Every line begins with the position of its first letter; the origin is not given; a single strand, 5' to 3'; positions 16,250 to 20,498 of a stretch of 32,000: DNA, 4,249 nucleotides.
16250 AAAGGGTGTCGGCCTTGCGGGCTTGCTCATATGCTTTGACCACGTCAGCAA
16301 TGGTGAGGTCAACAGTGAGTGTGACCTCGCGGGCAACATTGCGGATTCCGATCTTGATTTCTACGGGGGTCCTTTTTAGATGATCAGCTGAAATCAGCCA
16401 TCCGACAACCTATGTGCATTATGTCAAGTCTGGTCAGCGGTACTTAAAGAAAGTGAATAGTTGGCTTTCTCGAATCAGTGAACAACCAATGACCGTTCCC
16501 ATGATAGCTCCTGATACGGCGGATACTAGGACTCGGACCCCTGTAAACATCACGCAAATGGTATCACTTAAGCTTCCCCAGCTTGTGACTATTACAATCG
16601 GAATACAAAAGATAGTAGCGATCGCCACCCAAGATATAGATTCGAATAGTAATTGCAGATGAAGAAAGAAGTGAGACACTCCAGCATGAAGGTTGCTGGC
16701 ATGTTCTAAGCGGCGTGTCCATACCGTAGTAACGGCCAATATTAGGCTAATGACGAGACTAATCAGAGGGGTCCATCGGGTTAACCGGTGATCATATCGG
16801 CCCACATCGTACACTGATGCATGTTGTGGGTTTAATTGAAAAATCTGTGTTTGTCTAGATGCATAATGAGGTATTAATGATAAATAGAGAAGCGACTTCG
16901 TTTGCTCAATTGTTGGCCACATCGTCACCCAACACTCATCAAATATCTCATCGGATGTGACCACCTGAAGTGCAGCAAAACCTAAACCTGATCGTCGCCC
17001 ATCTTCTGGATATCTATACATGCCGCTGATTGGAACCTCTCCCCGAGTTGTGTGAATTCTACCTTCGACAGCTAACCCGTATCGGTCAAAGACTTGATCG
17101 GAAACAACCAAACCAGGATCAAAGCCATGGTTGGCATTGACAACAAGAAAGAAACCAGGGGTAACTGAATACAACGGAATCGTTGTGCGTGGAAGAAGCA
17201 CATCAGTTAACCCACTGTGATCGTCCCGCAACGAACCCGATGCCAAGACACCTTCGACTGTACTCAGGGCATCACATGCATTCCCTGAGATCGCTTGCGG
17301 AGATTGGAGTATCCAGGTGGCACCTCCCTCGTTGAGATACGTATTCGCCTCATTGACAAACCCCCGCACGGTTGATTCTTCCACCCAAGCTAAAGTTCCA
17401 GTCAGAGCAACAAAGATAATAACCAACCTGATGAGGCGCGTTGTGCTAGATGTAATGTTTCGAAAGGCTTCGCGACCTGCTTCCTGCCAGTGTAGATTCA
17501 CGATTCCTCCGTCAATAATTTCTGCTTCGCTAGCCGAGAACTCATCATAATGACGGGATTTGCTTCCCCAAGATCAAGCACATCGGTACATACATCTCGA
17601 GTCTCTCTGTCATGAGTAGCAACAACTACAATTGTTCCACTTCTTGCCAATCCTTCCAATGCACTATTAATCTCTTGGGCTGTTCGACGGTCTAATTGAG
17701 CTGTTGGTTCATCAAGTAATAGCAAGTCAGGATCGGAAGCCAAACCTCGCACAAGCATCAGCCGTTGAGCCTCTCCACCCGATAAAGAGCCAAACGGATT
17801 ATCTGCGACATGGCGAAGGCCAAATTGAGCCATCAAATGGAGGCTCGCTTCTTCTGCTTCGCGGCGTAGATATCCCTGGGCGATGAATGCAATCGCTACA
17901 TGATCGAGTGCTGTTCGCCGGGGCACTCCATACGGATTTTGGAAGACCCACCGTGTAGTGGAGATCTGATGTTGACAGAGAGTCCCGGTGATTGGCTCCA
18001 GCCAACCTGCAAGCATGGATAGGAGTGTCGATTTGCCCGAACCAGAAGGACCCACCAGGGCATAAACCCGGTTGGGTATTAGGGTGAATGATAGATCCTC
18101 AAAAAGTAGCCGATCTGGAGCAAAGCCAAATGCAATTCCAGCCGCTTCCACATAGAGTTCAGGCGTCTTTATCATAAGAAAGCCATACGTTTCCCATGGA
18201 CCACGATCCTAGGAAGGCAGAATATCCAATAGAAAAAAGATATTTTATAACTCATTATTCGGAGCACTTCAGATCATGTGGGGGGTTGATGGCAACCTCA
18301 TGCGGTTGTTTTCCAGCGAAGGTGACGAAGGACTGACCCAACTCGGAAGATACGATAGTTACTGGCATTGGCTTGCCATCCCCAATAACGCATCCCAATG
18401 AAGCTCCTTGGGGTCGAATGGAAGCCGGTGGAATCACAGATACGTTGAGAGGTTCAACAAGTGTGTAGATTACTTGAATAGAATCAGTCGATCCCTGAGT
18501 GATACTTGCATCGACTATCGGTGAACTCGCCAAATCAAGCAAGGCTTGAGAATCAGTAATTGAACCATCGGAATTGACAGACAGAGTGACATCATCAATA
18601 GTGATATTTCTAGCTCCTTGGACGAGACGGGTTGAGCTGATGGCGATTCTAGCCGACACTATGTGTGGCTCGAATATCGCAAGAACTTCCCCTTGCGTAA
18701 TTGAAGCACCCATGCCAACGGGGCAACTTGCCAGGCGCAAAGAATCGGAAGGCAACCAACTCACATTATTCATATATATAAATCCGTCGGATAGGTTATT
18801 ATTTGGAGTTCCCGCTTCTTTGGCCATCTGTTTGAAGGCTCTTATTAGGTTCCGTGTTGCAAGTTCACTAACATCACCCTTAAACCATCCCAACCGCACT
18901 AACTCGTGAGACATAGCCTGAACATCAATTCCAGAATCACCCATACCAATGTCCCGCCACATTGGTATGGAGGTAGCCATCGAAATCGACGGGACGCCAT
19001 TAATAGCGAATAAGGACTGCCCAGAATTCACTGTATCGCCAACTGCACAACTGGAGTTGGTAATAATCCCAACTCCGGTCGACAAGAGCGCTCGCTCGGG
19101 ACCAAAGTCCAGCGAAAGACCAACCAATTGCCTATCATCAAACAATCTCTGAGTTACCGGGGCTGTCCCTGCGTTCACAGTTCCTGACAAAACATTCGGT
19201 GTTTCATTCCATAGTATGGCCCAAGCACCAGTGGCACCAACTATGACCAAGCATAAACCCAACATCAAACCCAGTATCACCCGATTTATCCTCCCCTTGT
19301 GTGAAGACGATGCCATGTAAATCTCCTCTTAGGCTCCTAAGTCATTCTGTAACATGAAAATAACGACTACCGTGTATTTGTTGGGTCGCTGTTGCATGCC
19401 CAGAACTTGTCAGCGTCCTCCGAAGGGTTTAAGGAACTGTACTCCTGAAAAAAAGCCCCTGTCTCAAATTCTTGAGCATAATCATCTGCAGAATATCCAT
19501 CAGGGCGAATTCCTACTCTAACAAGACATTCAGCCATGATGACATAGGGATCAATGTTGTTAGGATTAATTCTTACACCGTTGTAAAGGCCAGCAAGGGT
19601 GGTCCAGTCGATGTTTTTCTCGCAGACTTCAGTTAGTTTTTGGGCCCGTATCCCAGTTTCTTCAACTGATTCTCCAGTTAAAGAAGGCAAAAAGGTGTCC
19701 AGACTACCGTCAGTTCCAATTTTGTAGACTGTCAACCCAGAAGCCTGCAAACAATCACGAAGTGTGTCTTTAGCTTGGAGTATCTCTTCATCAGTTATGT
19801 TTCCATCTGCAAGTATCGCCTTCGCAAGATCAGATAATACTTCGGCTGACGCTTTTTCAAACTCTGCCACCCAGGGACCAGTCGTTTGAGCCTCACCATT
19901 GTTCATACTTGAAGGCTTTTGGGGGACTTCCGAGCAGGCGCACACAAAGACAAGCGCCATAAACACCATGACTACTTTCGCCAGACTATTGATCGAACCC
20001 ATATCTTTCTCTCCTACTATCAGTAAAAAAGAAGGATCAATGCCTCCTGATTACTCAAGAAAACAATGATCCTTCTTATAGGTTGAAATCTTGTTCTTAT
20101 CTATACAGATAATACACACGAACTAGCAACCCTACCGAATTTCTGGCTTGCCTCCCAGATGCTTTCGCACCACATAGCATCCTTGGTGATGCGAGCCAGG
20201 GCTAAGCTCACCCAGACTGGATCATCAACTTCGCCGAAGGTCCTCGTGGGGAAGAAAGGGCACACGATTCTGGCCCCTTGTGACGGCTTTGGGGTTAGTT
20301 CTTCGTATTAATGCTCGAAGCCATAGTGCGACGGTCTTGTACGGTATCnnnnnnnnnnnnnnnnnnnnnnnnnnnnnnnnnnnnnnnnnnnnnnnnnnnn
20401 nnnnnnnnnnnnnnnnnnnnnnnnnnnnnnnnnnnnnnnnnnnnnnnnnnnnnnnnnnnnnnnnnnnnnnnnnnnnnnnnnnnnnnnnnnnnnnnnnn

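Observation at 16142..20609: Low-GC four-gene islet bracketed by direct repeats of about 258 bp that duplicate the DUF3107 gene; one copy has decayed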

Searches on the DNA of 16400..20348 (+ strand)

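Call 31: search_dna_similar(query=window:16400-20348:+, collection=plasmids, mode=distant, max_rows=10)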
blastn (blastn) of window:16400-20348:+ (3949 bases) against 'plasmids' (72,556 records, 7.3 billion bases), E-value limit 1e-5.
No match.

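Call 32: search_dna_similar(query=window:16400-20348:+, collection=phages, mode=distant, max_rows=10)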
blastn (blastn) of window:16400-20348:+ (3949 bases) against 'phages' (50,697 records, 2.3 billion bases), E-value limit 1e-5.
No match.
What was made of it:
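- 16399..20348 (-): Inserted islet, 3950 nt, low GC (0.469), foreign tetranucleotide and GC3 signature. No blastn match in plasmids or phages (calls 31, 32).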

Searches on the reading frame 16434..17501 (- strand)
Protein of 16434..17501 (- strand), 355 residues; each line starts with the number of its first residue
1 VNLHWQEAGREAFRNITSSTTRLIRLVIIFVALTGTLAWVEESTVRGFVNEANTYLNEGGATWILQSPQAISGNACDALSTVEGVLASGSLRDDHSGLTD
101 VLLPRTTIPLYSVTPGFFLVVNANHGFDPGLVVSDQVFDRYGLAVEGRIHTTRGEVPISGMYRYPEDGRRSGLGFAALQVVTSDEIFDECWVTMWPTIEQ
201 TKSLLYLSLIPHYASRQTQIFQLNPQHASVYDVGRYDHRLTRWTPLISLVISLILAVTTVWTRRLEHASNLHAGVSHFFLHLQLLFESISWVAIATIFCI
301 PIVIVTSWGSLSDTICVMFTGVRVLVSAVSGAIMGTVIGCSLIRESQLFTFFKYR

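Call 4: search_protein_families(library=pfam, proteins=[window:16434-17501:-], max_evalue=0.01)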
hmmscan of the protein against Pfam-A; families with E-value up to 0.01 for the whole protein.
window:16434-17501:- (355 aa): 0 families

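Call 11: find_homologous_proteins(query=window:16434-17501:-)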
Query window:16434-17501:- (355 aa): 8 proteins with E <= 0.001 among 4274 candidates.
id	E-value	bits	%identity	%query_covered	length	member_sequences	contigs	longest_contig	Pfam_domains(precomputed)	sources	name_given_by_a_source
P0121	5.8e-218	741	100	93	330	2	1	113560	-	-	-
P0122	2.2e-81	292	41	99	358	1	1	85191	-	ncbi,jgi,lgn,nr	ncbi:MAG: hypothetical protein LBN10_11100 [Propionibacteriaceae bacterium]|jgi:hypothetical protein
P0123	1.8e-79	285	51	77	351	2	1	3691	-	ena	-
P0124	5.6e-51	192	31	99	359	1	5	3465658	-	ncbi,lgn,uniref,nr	ncbi:hypothetical protein [Gulosibacter molinativorax]|uniref:ABC transporter permease n=1 Tax=Gulos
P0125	5.3e-49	185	32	97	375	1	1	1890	-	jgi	jgi:hypothetical protein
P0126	2.7e-39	153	30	99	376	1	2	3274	-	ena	-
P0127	3.5e-35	140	28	99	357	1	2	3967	-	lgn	-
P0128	7.7e-30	122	27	86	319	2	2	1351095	-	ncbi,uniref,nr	ncbi:ABC transporter permease [Klugiella xanthotipulae]|uniref:ABC transporter permease n=1 Tax=Klug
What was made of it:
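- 16434..17501 (-): Permease (355 aa): TM1, a large extracytoplasmic domain, then TM2-4. MacB/FtsX (type VII ABC) fold. Its start overlaps the ATPase stop by 4 nt. Only 8 homologues were found (call 11).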

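Call 12: find_encoding_contigs(protein=P0122, flank=10000, max_places=3)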
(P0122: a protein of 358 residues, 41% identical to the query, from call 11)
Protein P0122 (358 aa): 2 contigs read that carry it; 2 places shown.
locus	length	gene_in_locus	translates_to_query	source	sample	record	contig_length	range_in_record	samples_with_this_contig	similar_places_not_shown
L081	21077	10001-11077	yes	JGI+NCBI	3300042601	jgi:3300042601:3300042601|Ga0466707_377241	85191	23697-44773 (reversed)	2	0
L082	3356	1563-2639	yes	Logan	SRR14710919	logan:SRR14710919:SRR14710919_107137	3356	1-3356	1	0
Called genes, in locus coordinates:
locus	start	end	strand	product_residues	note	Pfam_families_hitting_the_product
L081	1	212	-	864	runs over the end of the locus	PF01565:FAD_binding_4, PF02913:FAD-oxidase_C, PF13183:Fer4_8, PF13534:Fer4_17 (weak), PF02754:CCG (faint)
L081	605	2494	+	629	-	PF00501:AMP-binding, PF23562:AMP-binding_C_3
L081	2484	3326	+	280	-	PF13279:4HBT_2, PF03061:4HBT (faint), PF20791:Acyl-ACP_TE_C (weak), PF13279:4HBT_2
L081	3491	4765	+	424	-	PF13173:AAA_14, PF13635:DUF4143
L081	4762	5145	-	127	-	PF01042:Ribonuc_L-PSP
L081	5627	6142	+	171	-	-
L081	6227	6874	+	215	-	-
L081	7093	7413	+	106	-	-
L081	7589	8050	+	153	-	-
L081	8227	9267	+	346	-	-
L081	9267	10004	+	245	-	PF00005:ABC_tran, PF02463:SMC_N (faint), PF13304:AAA_21 (faint)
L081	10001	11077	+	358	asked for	-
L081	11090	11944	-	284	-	PF01925:TauE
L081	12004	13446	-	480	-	PF03446:NAD_binding_2, PF00393:6PGD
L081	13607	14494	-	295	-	PF00532:Peripla_BP_1, PF13407:Peripla_BP_4 (faint), PF13377:Peripla_BP_3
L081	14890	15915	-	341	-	PF01116:F_bP_aldolase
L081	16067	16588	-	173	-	-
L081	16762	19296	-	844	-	PF22058:X25_BaPul_like, PF00128:Alpha-amylase, PF02806:Alpha-amylase_C (weak)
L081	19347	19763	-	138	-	-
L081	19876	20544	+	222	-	PF11241:DUF3043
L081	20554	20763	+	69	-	-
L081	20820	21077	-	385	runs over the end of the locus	PF01571:GCV_T, PF08669:GCV_T_C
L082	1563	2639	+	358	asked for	-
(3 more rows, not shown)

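Call 13: find_encoding_contigs(protein=P0123, flank=10000, max_places=3)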
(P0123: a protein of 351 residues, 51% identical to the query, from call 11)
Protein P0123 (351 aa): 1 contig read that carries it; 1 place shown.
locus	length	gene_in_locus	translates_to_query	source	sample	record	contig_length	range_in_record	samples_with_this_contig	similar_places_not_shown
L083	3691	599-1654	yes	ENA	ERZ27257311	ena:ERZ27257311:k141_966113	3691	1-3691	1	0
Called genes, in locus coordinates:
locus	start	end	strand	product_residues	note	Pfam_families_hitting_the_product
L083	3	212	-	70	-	?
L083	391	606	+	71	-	-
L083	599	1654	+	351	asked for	-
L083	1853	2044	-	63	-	-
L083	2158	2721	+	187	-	PF00005:ABC_tran, PF13304:AAA_21 (faint)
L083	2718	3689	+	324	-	?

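Call 24: search_protein_families(library=ncbifam, proteins=[window:16434-17501:-], max_evalue=1)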
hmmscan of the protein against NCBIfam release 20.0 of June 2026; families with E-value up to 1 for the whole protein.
window:16434-17501:- (355 aa): 0 families
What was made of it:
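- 16434..17501 (-): No Pfam or NCBIfam hit (calls 4, 24).
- Closest known: MacAB-like ABC efflux pumps of monoderm bacteria. Different: The permease matches no Pfam or NCBIfam model, not even FtsX or MacB_PCD, and only 8 homologues were found (calls 4, 11, 24).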

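Call 26: search_solved_structures(query=window:16434-17501:-, max_evalue=1)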
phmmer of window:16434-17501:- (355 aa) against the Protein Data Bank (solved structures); distinct sequences matched with E-value up to 1: 0.
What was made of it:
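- On MacB / type VII ABC exporter with adaptor (MacAB-like): No Pfam or NCBIfam hit at E up to 0.01 and 1 respectively (calls 4, 24), and no PDB sequence hit (call 26).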

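Call 46: predict_structure(alignment_id=A2)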
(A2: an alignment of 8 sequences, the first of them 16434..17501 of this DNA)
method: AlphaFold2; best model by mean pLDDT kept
length: 355 residues; sequences in the alignment: 8
mean_pLDDT: 83.6   pTM: 0.65
mean pLDDT of the five models: 83.6, 83.1, 81.2, 80.4, 69.4
residues with pLDDT >= 90: 109; 70-90: 202; 50-70: 42; < 50: 2
segments of 3 or more residues with pLDDT < 50: none
pLDDT, mean of each block of 10 residues (from residue 1): 76 82 89 91 85 81 90 93 89 76 67 89 70 86 78 80 74 84 92 86 87 76 66 61 90 93 89 90 91 91 82 79 92 94 88 84
secondary structure, 60 per line:
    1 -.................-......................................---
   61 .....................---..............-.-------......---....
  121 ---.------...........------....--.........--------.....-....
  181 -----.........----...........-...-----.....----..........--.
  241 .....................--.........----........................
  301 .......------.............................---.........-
elements in order: H2-18 H20-57 E61-72 H73-81 E85-98 E108-113 H117-120 E131-134 H135-141 E148-151 E154-162 H171-175 E177-180 E186-194 H199-208 E219-223 H228-237 H240-261 H264-272 H277-307 H314-342 H346-354
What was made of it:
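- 16434..17501 (-): AlphaFold2 model with pLDDT 83.6 (call 46).
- On MacB / type VII ABC exporter with adaptor (MacAB-like): AlphaFold2 model with pLDDT 83.6: helix 20-57, a mixed alpha/beta domain at 61-237, and helices 240-261, 277-307 and 314-342 (call 46).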

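Call 50: fold_search(model_id=the predicted structure, library=pdb)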
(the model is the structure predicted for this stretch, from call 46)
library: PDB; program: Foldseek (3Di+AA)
matches with E <= 10: 324; with E <= 0.001: 41
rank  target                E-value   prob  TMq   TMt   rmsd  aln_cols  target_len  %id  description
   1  5gko_A                3.9e-11  1.00  0.36  0.22  15.1       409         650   11  Crystal structure of tripartite-type ABC transporter, MacB from Acinetobacter baumannii (released 2017-11-15)
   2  5lil_A                4.2e-11  1.00  0.37  0.24  18.7       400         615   10  Structure of Aggregatibacter actinomycetemcomitans MacB bound to ATPyS (P21) (released 2017-11-15)
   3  5xu1_M                5.4e-11  1.00  0.37  0.34  15.4       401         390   11  Structure of a non-canonical ABC transporter from Streptococcus pneumoniae R6 (released 2018-01-24)
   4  5lj7_B                6.7e-10  1.00  0.37  0.24  18.2       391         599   10  Structure of Aggregatibacter actinomycetemcomitans MacB bound to ATP (P21) (released 2017-11-15)
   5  9rlc_E                8.7e-10  1.00  0.37  0.33  17.2       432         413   11  LolCDE complex with Lpp lipoprotein (released 2026-01-21)
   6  5lil_B                9.2e-10  1.00  0.36  0.23  17.9       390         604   10  Structure of Aggregatibacter actinomycetemcomitans MacB bound to ATPyS (P21) (released 2017-11-15)
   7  9rld_E                9.7e-10  1.00  0.35  0.31  17.5       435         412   12  LolCDE complex with Lpp lipoprotein (released 2026-01-21)
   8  5nik_J                1.1e-09  1.00  0.36  0.22  17.0       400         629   12  Structure of the MacAB-TolC ABC-type tripartite multidrug efflux pump (released 2017-05-24)
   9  5lj6                  1.3e-09  1.00  0.39  0.25  17.8       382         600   12  Structure of Aggregatibacter actinomycetemcomitans MacB bound to ATPyS (P6522) (released 2017-11-15)
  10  7w7a_J                2.4e-09  1.00  0.39  0.40  16.9       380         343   11  Heme exporter in complex with Mn-containing protoporphyrin IX, Mn-anomalous data (released 2022-06-22)
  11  9xro_E                1.1e-08  1.00  0.37  0.35  16.7       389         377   12  LolCDE in complex with SMT-738_3 (released 2026-03-18)
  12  7w7a_B                1.2e-08  1.00  0.39  0.40  16.8       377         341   11  Heme exporter in complex with Mn-containing protoporphyrin IX, Mn-anomalous data (released 2022-06-22)
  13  5lj7_A                1.5e-08  1.00  0.37  0.24  18.5       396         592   11  Structure of Aggregatibacter actinomycetemcomitans MacB bound to ATP (P21) (released 2017-11-15)
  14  5xu1_S                1.5e-08  1.00  0.33  0.32  15.2       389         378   12  Structure of a non-canonical ABC transporter from Streptococcus pneumoniae R6 (released 2018-01-24)
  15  7arh_E                1.7e-08  1.00  0.34  0.30  17.3       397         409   10  LolCDE in complex with lipoprotein (released 2021-04-07)
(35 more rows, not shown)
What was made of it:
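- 16434..17501 (-): Foldseek hits MacB 5gko/5lil, Spr0694-0695 5xu1, LolCDE and HrtBA at E 4e-11 to 1e-8 (call 50).
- On MacB / type VII ABC exporter with adaptor (MacAB-like): Foldseek probability 1.0 to MacB, Spr0695, LolC/E, HrtB and FtsX (call 50).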
